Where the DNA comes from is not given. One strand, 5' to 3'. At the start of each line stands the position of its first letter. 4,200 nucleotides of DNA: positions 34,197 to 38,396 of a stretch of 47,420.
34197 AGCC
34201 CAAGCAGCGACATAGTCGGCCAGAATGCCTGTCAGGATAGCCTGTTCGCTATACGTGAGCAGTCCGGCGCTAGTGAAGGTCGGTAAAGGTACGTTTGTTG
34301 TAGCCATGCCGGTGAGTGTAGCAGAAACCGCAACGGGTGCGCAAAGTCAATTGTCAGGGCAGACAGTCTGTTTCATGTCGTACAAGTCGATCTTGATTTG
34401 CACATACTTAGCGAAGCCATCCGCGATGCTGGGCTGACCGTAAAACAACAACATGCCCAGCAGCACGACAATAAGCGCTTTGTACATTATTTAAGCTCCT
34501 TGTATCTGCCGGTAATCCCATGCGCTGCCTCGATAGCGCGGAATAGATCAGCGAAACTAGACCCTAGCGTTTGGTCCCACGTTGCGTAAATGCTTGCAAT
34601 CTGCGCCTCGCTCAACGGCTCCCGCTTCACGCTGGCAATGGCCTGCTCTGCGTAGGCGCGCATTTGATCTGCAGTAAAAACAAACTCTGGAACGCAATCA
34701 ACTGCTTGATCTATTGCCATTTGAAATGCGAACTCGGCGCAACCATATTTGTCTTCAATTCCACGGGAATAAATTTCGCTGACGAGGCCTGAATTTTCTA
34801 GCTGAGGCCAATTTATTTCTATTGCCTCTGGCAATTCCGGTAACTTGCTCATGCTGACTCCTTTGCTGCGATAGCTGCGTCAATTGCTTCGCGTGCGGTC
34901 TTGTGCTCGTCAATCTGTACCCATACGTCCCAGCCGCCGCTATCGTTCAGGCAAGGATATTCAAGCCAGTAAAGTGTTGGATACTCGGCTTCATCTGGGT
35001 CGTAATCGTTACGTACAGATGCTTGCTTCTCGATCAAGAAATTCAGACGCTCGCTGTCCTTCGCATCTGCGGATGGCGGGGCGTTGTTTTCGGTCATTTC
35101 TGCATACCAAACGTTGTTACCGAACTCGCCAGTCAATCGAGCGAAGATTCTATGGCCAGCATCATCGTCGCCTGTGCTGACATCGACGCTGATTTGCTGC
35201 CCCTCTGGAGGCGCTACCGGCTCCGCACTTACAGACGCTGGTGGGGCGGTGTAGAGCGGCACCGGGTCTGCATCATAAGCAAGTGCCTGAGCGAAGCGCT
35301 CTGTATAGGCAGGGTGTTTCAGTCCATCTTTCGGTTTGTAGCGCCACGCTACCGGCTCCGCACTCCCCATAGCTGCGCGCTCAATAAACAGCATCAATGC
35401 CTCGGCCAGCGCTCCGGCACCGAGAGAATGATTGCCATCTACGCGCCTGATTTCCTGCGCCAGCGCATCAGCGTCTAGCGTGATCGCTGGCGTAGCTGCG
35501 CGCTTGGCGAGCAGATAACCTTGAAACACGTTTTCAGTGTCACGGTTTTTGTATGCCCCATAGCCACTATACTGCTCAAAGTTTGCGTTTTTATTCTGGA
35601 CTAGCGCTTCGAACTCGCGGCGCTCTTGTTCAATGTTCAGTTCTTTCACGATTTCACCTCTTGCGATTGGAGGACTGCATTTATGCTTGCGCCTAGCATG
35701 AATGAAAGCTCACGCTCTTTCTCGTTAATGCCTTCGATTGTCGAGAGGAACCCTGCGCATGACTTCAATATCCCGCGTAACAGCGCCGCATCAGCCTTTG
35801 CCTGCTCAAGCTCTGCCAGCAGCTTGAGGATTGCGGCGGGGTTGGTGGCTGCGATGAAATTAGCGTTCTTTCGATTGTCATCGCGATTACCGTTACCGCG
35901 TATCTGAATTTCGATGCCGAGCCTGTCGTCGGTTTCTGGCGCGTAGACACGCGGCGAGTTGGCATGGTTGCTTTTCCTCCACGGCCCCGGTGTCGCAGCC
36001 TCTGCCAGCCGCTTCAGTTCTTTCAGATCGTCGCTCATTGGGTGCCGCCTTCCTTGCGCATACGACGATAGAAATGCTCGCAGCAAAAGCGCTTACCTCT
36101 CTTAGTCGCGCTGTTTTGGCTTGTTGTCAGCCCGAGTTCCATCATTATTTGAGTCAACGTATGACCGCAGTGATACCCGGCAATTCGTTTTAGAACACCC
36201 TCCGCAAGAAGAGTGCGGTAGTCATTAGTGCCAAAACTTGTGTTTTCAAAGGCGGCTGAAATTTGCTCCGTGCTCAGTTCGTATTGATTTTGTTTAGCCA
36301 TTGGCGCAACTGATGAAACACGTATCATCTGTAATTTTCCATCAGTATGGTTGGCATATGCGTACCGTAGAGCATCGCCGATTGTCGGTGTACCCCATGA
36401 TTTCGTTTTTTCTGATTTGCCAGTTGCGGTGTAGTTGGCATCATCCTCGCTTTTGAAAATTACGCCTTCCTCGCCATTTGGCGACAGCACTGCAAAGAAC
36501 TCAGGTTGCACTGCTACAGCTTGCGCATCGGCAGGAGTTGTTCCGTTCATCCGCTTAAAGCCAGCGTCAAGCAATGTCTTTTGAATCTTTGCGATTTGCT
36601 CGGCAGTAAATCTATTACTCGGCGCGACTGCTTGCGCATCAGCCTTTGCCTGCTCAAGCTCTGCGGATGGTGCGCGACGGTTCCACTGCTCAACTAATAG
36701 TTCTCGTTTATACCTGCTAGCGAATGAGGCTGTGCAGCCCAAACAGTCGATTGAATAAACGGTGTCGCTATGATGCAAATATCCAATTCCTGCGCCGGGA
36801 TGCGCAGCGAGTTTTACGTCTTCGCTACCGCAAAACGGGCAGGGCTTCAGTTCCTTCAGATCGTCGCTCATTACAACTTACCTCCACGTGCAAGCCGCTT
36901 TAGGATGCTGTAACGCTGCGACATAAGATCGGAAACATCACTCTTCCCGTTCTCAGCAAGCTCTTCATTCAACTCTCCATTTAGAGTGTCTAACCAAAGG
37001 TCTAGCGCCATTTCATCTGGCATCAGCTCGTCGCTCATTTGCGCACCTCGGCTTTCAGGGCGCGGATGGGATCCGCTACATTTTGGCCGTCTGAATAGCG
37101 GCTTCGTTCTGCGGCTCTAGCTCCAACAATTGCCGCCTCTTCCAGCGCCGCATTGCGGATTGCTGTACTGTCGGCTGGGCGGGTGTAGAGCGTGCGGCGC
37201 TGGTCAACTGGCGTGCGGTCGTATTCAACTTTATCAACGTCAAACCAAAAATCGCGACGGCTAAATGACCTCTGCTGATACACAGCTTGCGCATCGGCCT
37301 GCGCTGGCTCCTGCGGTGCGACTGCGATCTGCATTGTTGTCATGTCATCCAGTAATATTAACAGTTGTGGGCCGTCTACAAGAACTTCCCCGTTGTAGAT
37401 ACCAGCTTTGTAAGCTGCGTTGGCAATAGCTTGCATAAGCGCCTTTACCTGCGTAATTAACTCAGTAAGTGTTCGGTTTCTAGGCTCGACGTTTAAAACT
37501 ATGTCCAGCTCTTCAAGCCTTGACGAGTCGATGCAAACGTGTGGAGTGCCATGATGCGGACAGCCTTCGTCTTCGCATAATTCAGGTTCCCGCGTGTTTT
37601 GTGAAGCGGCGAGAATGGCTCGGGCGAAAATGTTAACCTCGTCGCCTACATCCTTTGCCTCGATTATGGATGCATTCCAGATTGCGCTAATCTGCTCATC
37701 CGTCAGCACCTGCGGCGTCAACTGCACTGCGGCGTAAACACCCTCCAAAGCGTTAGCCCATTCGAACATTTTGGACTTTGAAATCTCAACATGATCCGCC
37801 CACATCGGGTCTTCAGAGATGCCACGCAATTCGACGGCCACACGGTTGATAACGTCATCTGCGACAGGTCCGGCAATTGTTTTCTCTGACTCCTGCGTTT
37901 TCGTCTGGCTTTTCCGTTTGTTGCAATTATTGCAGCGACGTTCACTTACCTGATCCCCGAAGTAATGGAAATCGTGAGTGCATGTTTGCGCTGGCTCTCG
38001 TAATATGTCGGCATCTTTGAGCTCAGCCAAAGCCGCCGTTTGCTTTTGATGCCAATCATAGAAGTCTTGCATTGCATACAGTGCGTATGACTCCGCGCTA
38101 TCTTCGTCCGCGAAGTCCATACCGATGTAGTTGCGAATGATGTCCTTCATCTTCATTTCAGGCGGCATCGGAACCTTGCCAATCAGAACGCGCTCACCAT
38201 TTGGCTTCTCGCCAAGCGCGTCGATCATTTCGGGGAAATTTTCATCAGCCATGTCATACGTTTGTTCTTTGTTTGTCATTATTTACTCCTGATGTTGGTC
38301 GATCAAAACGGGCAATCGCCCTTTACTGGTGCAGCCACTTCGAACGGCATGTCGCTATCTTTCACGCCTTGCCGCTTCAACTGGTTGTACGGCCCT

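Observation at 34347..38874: A 4.5-kb accessory (moron-like) island of about ten genes interrupts the baseplate module between the spike and the J-like gene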

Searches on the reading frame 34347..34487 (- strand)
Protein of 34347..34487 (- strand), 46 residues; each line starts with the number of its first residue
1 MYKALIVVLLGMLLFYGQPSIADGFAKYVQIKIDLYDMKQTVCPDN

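Call 4: search_protein_families(library=pfam, proteins=[window:34347-34487:-], max_evalue=1)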
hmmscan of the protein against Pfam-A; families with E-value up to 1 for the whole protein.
window:34347-34487:- (46 aa): 0 families

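Call 7: search_protein_families(library=phrogs, proteins=[window:34347-34487:-], max_evalue=0.01)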
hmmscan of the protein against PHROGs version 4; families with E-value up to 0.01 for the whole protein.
window:34347-34487:- (46 aa): 0 families

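Call 32: search_protein_families(library=padloc, proteins=[window:34347-34487:-], max_evalue=0.1)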
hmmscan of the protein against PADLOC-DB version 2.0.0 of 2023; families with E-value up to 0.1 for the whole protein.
window:34347-34487:- (46 aa): 0 families

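Call 33: search_protein_families(library=ncbifam, proteins=[window:34347-34487:-], max_evalue=0.1)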
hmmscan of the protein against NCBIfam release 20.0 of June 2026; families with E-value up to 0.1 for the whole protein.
window:34347-34487:- (46 aa): 0 families

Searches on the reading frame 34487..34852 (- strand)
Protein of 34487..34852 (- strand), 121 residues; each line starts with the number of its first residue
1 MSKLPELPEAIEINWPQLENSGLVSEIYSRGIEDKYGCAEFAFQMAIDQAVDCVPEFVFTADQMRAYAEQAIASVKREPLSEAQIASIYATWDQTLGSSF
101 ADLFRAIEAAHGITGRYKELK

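Call 4: search_protein_families(library=pfam, proteins=[window:34487-34852:-], max_evalue=1)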
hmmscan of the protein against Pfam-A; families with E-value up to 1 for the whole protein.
window:34487-34852:- (121 aa): 1 family
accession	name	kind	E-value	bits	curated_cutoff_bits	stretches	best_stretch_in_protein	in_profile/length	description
PF13451.12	zf_Tbcl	-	0.019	15.3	24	1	52-73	9-30/48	Probable treble clef domain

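Call 7: search_protein_families(library=phrogs, proteins=[window:34487-34852:-], max_evalue=0.01)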
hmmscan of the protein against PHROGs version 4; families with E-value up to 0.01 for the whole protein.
window:34487-34852:- (121 aa): 0 families

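Call 32: search_protein_families(library=padloc, proteins=[window:34487-34852:-], max_evalue=0.1)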
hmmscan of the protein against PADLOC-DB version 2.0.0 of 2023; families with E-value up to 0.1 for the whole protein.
window:34487-34852:- (121 aa): 0 families

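Call 33: search_protein_families(library=ncbifam, proteins=[window:34487-34852:-], max_evalue=0.1)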
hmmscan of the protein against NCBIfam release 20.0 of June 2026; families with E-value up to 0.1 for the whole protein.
window:34487-34852:- (121 aa): 0 families

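Call 87: search_solved_structures(query=window:34487-34852:-, max_evalue=1)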
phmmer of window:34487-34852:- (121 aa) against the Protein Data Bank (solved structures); distinct sequences matched with E-value up to 1: 4.
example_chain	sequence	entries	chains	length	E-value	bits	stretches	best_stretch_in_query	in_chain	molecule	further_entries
6ru4_A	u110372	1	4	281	0.08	16.5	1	61-119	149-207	Probable adhesion protein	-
6r3z_A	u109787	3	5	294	0.086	16.4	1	61-119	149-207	Probable adhesion protein | Adhesion protein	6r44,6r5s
6m6t_A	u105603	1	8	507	0.58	13.7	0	63-104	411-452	4-alpha-glucanotransferase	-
9lie_A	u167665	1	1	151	0.86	13.2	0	15-99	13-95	Aciniform spidroin 1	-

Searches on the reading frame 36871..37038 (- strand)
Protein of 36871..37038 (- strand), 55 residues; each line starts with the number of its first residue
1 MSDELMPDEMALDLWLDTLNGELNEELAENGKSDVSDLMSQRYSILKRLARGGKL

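Call 4: search_protein_families(library=pfam, proteins=[window:36871-37038:-], max_evalue=1)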
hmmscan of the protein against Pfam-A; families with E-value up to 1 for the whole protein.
window:36871-37038:- (55 aa): 1 family
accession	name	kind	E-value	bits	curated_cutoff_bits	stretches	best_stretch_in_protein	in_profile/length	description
PF09743.14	E3_UFM1_ligase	-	0.065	13.3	23.2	1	9-44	107-141/272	E3 UFM1-protein ligase 1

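Call 7: search_protein_families(library=phrogs, proteins=[window:36871-37038:-], max_evalue=0.01)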
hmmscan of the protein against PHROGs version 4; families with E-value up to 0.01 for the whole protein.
window:36871-37038:- (55 aa): 0 families

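Call 32: search_protein_families(library=padloc, proteins=[window:36871-37038:-], max_evalue=0.1)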
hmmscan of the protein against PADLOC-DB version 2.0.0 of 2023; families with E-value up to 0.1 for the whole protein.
window:36871-37038:- (55 aa): 0 families

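Call 33: search_protein_families(library=ncbifam, proteins=[window:36871-37038:-], max_evalue=0.1)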
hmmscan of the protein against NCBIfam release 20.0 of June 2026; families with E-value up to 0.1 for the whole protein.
window:36871-37038:- (55 aa): 0 families

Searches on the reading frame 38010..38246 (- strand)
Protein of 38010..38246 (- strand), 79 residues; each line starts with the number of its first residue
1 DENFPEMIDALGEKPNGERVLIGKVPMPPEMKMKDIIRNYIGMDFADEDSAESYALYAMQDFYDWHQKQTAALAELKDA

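Call 97: search_protein_families(library=phrogs, alignment_id=A7, max_evalue=0.001)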
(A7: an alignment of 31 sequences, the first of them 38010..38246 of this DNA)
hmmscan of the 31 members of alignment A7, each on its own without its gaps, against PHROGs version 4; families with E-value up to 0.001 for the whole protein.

A. member 1, window:38010-38246:- (79 aa): 0 families

B. families by the number of members that match (of 31 scanned): 1 family
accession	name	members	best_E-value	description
phrog_23548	-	1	0.00032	-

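Call 98: search_protein_families(library=pfam, alignment_id=A7, max_evalue=0.01)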
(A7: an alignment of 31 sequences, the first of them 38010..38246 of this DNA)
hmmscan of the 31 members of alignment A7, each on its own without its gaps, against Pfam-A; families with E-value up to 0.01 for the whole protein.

A. member 1, window:38010-38246:- (79 aa): 0 families

B. families by the number of members that match (of 31 scanned): 3 families
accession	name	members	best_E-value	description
PF24623.2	Phage_zn_bind_8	1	0.00012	Putative DNA-binding phage zinc finger domain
PF14952.11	zf-tcix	1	0.00044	Putative treble-clef, zinc-finger, Zn-binding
PF19199.5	Phage_coatGP8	1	0.005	Phage major coat protein, Gp8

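Call 101: predict_structure(alignment_id=A7)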
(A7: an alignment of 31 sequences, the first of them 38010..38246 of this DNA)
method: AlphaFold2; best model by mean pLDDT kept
length: 79 residues; sequences in the alignment: 31
mean_pLDDT: 95.7   pTM: 0.75
mean pLDDT of the five models: 95.7, 95.3, 95.1, 94.8, 94.7
residues with pLDDT >= 90: 74; 70-90: 4; 50-70: 1; < 50: 0
segments of 3 or more residues with pLDDT < 50: none
pLDDT, mean of each block of 10 residues (from residue 1): 86 97 97 97 97 98 98 95
secondary structure, 60 per line:
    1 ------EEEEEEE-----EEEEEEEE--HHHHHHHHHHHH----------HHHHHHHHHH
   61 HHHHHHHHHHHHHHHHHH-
elements in order: E7-13 E19-26 H29-40 H51-78

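Call 104: fold_search(model_id=the predicted structure, library=pdb)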
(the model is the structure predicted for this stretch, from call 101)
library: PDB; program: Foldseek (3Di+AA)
matches with E <= 10: 192; with E <= 0.001: 0
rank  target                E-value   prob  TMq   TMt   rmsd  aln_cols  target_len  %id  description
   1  5j33_H                1.1e+00  0.06  0.17  0.06  14.5        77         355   16  Isopropylmalate dehydrogenase in complex with NAD+ (released 2016-05-18)
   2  6yxx_Af               1.7e+00  0.10  0.26  0.17  10.1        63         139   13  State A of the Trypanosoma brucei mitoribosomal large subunit assembly intermediate (released 2020-10-14)
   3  1gjz_MODEL_1_A        2.0e+00  0.15  0.21  0.29  10.1        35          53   14  Solution structure of a dimeric N-terminal fragment of human ubiquitin (released 2001-12-13)
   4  5fmf_V                2.0e+00  0.08  0.23  0.11  26.3        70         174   21  the P-lobe of RNA polymerase II pre-initiation complex (released 2015-11-25)
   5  3r6s_C                2.4e+00  0.11  0.29  0.11   9.6        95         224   15  Crystal structure of GlxR transcription factor from Corynebacterium glutamicum with cAMP (released 2012-03-28)
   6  8e15_G                2.4e+00  0.10  0.30  0.09  10.5        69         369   17  A computationally stabilized hMPV F protein (released 2023-04-12)
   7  6f1u_f                2.4e+00  0.10  0.30  0.06  10.7        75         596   15  N terminal region of dynein tail domains in complex with dynactin filament and BICDR-1 (released 2018-01-17)
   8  8aa0_A                2.6e+00  0.23  0.22  0.02   7.0        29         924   21  Levan utilisation machinery (utilisome) with levan fructo-oligosaccharides DP 8-12 (released 2023-06-07)
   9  5j32_D                2.6e+00  0.06  0.17  0.06  10.7        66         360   12  Isopropylmalate dehydrogenase in complex with isopropylmalate (released 2016-05-11)
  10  6zlu_B                2.8e+00  0.21  0.21  0.03   7.2        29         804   21  Closed-closed state of the Bt1762-Bt1763 levan transport system (released 2020-11-11)
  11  6zlt_B                2.9e+00  0.25  0.21  0.02   7.3        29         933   21  Open-open state of the Bt1762-Bt1763 levan transport system (released 2020-11-11)
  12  8a9y_A                2.9e+00  0.21  0.22  0.02   7.0        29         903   21  Substrate-free levan utilisation machinery (utilisome) (released 2023-06-07)
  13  7aoi_Af               2.9e+00  0.08  0.23  0.16   9.4        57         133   12  Trypanosoma brucei mitochondrial ribosome large subunit assembly intermediate (released 2020-12-02)
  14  6aeo_A                3.1e+00  0.16  0.32  0.07   5.8        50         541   22  TssL periplasmic domain (released 2019-06-12)
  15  7sej_F                3.4e+00  0.08  0.29  0.09   9.3        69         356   12  Structure-based design of prefusion-stabilized human metapneumovirus fusion proteins (released 2022-02-09)
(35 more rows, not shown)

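Call 105: fold_search(model_id=the predicted structure, library=viral)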
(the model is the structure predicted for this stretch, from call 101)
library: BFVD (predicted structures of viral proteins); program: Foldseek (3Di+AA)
matches with E <= 10: 520; with E <= 0.001: 0
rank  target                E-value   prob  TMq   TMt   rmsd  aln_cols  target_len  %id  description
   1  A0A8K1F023            4.3e-03  1.00  0.61  0.18   5.0        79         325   32  (no name in the UniProt tables at hand)
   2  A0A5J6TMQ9            2.9e-01  0.38  0.29  0.21   6.5        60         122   17  (no name in the UniProt tables at hand)
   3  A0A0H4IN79            3.3e-01  0.38  0.30  0.26  12.1        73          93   16  Uncharacterized protein [Pseudoalteromonas phage H101]
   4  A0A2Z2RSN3            4.7e-01  0.28  0.33  0.27  21.2        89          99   16  Structural protein 5 [Lactococcus phage 62403]
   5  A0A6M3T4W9            5.0e-01  0.16  0.24  0.21  10.5        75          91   21  (no name in the UniProt tables at hand)
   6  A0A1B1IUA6            5.3e-01  0.23  0.28  0.26  10.8        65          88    9  (no name in the UniProt tables at hand)
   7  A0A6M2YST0            5.7e-01  0.11  0.23  0.12  17.0        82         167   17  Uncharacterized protein [Mycobacterium phage Weirdo19]
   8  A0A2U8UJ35            6.5e-01  0.38  0.37  0.29  11.5        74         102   19  Uncharacterized protein [Gordonia phage Jace]
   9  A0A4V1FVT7            6.5e-01  0.33  0.37  0.23  11.7        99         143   12  (no name in the UniProt tables at hand)
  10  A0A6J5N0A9            6.5e-01  0.12  0.21  0.18  13.2        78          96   19  Uncharacterized protein [uncultured Caudovirales phage]
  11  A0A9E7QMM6            7.9e-01  0.23  0.24  0.15   6.0        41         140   27  (no name in the UniProt tables at hand)
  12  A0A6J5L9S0            9.6e-01  0.12  0.23  0.23  10.3        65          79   15  Uncharacterized protein [uncultured Caudovirales phage]
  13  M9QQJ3                1.0e+00  0.20  0.30  0.11  23.3        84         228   13  Peptidase S74 domain-containing protein [Shigella phage pSf-1]
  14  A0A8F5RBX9            1.0e+00  0.07  0.19  0.10  16.1        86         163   15  Internal scaffolding protein [Microvirus mar17]
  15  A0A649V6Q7            1.1e+00  0.11  0.21  0.28  11.8        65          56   15  Uncharacterized protein [Gordonia phage Avazak]
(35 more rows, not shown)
